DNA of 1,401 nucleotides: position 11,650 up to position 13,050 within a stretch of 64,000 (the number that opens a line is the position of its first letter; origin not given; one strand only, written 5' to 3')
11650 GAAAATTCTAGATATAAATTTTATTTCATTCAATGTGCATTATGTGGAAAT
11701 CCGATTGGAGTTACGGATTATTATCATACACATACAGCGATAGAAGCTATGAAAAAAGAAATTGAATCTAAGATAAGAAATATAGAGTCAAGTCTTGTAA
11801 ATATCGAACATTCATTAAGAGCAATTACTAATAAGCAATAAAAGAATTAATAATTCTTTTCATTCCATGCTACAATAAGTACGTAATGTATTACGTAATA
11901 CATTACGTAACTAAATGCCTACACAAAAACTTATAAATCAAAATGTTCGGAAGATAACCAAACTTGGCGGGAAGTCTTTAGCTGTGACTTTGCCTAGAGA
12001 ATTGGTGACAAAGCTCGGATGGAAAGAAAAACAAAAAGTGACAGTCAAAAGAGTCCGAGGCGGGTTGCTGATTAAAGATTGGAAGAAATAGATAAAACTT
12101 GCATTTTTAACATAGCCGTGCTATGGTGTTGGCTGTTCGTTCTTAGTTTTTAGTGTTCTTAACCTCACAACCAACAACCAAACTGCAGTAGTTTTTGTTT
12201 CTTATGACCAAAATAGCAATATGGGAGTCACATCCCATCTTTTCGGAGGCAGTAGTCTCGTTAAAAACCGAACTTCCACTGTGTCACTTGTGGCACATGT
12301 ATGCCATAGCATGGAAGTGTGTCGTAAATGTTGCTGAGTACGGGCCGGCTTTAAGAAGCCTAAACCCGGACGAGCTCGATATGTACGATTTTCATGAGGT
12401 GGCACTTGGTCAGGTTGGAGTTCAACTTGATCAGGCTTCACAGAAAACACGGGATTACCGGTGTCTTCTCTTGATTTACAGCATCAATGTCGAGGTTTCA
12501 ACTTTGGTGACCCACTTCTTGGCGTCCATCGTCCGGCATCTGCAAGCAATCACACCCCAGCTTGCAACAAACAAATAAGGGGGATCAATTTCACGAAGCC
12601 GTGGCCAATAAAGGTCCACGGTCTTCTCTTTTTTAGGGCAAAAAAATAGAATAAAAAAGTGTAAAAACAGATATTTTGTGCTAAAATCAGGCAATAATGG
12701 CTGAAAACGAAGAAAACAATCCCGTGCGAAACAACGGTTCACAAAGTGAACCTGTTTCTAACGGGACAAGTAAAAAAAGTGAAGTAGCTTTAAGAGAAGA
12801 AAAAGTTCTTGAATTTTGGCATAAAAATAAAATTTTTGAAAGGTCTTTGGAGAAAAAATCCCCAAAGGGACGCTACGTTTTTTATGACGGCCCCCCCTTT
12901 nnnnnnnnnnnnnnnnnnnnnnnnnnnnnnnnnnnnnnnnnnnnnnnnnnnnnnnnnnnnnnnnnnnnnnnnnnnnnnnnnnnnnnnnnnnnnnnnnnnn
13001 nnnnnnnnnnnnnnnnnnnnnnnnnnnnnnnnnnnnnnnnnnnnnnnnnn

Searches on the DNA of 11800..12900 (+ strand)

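Call 5: search_rna_families(source=window, start=11800, end=12900, threshold=evalue, max_evalue=10, show_alignments=3)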
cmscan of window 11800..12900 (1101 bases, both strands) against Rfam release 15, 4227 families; matches with E-value up to 10: 3.
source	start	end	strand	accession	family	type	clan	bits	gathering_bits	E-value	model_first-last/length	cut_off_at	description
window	12818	12877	-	RF00519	suhB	Gene; sRNA;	CL00108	18.6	41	0.47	1-77/77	no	Makes More Granules Regulator RNA (mmgR)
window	11879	12006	+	RF00235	Plasmid_RNAIII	Gene;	-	16.7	60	9.7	1-131/131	no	Plasmid RNAIII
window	11879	11908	-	RF04127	MIR8007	Gene; miRNA;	-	14.1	195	8.7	1-226/226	no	MIR8007 microRNA precursor family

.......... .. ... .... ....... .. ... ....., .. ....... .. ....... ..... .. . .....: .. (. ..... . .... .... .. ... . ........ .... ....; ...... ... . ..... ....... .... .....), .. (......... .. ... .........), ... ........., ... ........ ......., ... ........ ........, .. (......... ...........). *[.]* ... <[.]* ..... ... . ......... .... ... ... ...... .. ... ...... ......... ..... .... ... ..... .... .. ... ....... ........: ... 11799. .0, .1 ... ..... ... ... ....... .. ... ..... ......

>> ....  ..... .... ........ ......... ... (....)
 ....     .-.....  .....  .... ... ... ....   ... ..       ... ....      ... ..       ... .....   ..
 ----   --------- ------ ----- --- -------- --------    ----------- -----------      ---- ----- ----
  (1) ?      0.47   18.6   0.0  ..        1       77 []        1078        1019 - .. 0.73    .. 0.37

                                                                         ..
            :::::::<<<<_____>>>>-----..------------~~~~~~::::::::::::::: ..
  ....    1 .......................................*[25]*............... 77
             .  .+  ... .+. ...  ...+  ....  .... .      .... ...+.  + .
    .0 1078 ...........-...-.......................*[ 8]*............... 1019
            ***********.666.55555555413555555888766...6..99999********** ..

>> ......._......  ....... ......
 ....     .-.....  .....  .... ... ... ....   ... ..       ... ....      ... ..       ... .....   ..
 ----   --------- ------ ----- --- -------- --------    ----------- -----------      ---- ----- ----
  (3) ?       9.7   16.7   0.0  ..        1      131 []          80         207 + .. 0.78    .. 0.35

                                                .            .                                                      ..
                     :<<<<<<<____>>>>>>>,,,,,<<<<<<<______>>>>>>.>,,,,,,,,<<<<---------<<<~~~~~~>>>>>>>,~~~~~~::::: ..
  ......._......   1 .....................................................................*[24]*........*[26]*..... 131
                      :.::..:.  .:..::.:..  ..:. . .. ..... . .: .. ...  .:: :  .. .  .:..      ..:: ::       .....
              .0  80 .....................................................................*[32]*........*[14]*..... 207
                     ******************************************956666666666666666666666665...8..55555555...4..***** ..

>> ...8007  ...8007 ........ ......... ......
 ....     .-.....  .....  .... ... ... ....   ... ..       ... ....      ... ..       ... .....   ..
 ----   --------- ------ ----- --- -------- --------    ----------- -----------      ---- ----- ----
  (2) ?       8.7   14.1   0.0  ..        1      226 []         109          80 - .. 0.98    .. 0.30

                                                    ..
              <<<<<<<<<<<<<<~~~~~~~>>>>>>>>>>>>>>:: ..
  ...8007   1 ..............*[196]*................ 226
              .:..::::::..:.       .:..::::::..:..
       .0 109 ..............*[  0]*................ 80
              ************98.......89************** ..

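Call 20: search_dna_similar(query=window:12092-12696:+, collection=phages, mode=distant, max_evalue=1)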
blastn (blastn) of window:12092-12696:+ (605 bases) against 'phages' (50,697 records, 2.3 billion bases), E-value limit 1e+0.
No match.

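Call 21: search_dna_similar(query=window:12092-12696:+, collection=plasmids, mode=distant, max_evalue=1)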
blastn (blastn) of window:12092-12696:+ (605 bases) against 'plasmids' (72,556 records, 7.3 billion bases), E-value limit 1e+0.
No match.

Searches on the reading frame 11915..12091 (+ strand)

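Call 10: search_protein_families(library=pfam, proteins=[window:11915-12091:+], max_evalue=1)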
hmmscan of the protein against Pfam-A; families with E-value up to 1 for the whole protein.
window:11915-12091:+ (58 aa): 2 families
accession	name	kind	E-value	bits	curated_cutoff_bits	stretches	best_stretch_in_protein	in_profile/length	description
PF04014.23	MazE_antitoxin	-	5.1e-10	39.6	24.7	1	16-53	2-40/48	Antidote-toxin recognition MazE, bacterial antitoxin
PF06875.16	PRF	-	0.063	13.2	22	1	7-57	147-193/214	Plethodontid receptivity factor PRF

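Call 40: search_protein_families(library=padloc, proteins=[window:11915-12091:+], max_evalue=0.01)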
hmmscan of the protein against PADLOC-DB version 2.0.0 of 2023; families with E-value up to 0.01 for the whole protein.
window:11915-12091:+ (58 aa): 0 families

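Call 41: search_protein_families(library=phrogs, proteins=[window:11915-12091:+], max_evalue=0.01)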
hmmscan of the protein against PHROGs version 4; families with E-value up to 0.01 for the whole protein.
window:11915-12091:+ (58 aa): 1 family
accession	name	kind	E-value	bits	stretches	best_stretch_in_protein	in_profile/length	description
phrog_4324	-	unknown function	0.00019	22.6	1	13-53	5-44/89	-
